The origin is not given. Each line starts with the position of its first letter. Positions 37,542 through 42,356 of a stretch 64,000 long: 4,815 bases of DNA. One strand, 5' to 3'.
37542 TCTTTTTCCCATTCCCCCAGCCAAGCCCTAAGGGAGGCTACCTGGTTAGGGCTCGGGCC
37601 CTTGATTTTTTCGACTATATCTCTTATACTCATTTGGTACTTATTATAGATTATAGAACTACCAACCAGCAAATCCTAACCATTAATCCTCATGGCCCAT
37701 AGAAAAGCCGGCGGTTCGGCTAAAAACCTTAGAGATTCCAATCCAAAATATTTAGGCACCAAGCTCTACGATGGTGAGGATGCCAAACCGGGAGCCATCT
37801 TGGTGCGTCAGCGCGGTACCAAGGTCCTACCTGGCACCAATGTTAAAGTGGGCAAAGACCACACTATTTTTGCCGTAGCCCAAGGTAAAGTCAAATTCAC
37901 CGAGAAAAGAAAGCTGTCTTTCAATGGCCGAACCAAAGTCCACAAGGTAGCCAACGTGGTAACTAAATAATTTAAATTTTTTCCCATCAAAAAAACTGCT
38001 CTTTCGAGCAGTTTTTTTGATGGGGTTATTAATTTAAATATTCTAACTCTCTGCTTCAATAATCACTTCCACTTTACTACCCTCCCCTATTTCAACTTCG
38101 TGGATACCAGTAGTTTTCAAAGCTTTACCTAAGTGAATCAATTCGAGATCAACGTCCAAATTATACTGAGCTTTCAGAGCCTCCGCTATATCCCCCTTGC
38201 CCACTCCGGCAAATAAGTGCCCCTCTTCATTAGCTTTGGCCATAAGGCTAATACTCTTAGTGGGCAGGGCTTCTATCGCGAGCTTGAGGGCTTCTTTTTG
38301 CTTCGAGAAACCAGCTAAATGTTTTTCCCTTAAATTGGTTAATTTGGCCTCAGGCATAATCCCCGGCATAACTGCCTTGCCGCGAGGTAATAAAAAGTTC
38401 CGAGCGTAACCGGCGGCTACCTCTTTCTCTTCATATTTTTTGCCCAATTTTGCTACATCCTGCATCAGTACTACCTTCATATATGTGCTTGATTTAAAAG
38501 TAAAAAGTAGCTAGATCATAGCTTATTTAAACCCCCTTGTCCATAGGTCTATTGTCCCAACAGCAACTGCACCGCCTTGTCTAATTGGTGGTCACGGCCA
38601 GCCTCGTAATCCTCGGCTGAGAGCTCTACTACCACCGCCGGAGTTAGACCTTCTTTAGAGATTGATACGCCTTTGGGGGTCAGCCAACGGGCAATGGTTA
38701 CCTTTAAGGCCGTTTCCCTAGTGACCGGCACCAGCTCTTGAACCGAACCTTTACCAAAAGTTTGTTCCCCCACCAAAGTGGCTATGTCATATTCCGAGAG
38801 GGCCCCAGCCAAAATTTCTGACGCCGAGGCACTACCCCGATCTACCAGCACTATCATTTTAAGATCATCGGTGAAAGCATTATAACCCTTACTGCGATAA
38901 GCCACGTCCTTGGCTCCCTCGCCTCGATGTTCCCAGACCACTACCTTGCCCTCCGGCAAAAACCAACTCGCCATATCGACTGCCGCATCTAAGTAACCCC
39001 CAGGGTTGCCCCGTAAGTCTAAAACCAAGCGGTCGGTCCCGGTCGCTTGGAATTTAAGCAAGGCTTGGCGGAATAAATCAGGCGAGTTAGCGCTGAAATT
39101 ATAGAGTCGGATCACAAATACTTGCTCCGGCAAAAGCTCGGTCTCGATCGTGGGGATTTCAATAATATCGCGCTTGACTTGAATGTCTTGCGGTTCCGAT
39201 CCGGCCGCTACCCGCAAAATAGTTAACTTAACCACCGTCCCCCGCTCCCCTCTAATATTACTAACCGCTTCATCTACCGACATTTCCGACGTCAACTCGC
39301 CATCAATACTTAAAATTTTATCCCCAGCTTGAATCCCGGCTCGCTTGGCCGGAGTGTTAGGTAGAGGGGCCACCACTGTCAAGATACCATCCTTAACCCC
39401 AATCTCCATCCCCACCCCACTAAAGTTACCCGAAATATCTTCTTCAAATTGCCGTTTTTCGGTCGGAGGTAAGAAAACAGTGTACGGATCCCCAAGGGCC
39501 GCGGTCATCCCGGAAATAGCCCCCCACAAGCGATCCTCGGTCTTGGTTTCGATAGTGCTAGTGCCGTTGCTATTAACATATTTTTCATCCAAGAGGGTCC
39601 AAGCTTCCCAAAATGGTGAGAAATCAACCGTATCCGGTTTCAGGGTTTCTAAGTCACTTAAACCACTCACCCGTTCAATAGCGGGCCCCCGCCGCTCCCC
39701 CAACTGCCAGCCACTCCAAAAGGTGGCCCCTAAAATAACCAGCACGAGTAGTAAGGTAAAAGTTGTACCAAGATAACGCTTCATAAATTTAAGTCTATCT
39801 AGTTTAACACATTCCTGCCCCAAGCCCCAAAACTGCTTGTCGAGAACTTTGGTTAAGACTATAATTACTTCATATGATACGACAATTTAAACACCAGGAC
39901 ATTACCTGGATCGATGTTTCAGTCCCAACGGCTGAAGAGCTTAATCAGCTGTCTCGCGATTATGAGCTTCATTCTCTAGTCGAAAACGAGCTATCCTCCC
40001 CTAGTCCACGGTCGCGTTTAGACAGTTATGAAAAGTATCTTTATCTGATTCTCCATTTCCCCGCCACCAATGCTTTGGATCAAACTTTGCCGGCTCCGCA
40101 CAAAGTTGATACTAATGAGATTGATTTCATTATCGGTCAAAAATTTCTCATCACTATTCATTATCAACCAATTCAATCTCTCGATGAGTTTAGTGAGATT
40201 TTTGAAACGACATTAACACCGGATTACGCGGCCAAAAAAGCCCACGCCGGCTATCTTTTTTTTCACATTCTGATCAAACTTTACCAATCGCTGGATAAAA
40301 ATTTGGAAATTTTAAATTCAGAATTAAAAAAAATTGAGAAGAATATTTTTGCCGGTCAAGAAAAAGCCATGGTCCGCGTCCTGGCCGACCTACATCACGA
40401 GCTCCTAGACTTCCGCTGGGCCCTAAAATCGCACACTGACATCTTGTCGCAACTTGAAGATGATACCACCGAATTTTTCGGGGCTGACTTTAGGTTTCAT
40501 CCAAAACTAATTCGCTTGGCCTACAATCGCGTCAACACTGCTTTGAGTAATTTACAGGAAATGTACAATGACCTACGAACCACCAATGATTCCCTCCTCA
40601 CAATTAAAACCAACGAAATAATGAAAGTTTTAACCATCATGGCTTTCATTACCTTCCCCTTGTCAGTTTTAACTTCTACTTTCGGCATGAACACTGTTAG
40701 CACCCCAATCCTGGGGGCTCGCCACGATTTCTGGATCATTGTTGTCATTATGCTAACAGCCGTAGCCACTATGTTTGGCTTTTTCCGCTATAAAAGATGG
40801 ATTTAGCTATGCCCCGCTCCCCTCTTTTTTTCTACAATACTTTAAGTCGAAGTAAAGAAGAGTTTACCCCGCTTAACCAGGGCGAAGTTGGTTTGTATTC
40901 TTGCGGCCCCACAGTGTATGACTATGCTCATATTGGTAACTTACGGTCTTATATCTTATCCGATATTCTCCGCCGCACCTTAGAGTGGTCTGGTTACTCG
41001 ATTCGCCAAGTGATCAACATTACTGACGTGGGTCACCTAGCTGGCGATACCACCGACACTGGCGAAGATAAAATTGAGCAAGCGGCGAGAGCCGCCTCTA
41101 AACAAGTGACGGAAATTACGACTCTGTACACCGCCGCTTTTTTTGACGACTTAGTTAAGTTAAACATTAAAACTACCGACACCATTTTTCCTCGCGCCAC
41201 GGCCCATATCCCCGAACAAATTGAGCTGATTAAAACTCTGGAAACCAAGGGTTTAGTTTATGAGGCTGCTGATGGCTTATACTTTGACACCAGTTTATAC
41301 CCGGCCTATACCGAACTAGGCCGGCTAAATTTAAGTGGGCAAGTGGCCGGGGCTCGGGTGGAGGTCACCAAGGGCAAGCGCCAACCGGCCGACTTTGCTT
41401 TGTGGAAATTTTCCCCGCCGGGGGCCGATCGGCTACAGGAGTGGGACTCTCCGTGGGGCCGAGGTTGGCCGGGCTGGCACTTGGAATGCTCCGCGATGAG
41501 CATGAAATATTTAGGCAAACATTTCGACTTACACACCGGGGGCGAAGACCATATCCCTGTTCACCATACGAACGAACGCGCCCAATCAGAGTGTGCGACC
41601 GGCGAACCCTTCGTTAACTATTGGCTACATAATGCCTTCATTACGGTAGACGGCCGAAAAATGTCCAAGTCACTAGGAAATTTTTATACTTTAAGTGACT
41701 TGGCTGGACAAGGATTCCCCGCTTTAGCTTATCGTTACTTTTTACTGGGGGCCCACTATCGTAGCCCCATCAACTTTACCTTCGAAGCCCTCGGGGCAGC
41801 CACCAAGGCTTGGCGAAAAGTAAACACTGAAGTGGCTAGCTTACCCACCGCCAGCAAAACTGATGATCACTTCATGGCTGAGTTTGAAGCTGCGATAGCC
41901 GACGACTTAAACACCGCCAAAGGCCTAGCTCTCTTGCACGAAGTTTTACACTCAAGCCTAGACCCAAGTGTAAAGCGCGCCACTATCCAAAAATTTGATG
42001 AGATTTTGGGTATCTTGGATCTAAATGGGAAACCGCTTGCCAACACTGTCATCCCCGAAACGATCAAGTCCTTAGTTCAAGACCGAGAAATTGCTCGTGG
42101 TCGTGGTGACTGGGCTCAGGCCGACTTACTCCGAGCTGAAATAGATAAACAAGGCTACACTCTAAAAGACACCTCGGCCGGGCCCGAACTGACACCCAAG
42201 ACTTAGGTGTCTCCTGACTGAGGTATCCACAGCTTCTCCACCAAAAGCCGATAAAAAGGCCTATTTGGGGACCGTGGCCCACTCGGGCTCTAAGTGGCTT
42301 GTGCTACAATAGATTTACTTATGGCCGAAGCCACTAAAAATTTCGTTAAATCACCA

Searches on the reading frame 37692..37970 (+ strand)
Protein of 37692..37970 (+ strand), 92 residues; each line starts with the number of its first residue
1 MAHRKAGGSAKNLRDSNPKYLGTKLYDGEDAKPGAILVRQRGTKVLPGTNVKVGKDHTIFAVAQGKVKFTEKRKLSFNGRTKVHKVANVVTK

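Call 31: find_encoding_contigs(protein=window:37692-37970:+, flank=2500, max_places=10)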
Protein window:37692-37970:+ (92 aa): 12 contigs read that carry it; 6 places shown.
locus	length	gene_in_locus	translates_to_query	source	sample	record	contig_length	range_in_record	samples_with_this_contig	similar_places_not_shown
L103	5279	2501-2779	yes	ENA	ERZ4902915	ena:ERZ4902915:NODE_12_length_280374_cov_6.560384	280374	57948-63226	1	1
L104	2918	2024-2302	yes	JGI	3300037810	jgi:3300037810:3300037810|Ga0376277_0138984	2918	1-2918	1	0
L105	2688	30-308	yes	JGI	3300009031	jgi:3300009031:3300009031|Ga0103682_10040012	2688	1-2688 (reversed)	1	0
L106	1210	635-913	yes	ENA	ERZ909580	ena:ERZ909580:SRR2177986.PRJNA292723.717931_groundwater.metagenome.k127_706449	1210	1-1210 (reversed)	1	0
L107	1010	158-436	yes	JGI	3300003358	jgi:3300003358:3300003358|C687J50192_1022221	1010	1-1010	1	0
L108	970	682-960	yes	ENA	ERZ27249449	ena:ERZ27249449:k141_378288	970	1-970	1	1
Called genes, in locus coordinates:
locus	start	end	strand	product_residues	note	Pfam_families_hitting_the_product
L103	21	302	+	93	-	-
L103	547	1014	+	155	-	-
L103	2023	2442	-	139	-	-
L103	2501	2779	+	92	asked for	PF01016:Ribosomal_L27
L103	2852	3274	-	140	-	PF01281:Ribosomal_L9_N, PF03948:Ribosomal_L9_C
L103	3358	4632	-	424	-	PF00595:PDZ, PF13180:PDZ_2 (weak), PF17820:PDZ_6, PF03572:Peptidase_S41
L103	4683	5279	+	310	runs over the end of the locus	PF01544:CorA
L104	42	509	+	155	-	-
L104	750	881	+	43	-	-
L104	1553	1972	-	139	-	-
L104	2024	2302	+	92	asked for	PF01016:Ribosomal_L27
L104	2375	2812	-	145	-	PF01281:Ribosomal_L9_N, PF03948:Ribosomal_L9_C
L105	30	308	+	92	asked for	PF01016:Ribosomal_L27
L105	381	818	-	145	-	PF01281:Ribosomal_L9_N, PF03948:Ribosomal_L9_C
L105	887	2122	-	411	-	PF00595:PDZ, PF13180:PDZ_2 (weak), PF17820:PDZ_6, PF03572:Peptidase_S41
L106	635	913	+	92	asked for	PF01016:Ribosomal_L27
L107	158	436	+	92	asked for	PF01016:Ribosomal_L27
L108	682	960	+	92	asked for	PF01016:Ribosomal_L27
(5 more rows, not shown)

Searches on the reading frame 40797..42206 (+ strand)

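Call 58: search_protein_families(library=pfam, proteins=[window:40797-42206:+], max_evalue=0.001)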
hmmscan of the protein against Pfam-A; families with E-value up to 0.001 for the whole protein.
window:40797-42206:+ (469 aa): 7 families
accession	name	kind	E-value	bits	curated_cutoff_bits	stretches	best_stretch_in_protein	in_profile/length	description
PF01406.26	tRNA-synt_1e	-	2.5e-95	319.8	27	1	23-336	2-300/301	tRNA synthetases class I (C) catalytic domain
PF09334.17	tRNA-synt_1g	-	4.4e-12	45.9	20.1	2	43-166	13-125/391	tRNA synthetases class I (M)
PF00133.28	tRNA-synt_1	-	1.1e-05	24.9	22.7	0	269-326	356-412/414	tRNA synthetases class I (I, L, M and V)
PF23493.1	CysS_C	-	1.2e-05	25.8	23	1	419-459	4-44/51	Cysteinyl-tRNA ligase anticodon binding domain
PF01921.24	tRNA-synt_1f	-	3.2e-05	23.5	27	0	280-349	273-343/360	tRNA synthetases class I (K)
PF09190.17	DALR_2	-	4.2e-05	24.5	22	1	362-384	1-23/57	DALR domain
PF00750.26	tRNA-synt_1d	-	0.00071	19.1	23.3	0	37-111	28-101/349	tRNA synthetases class I (R), catalytic domain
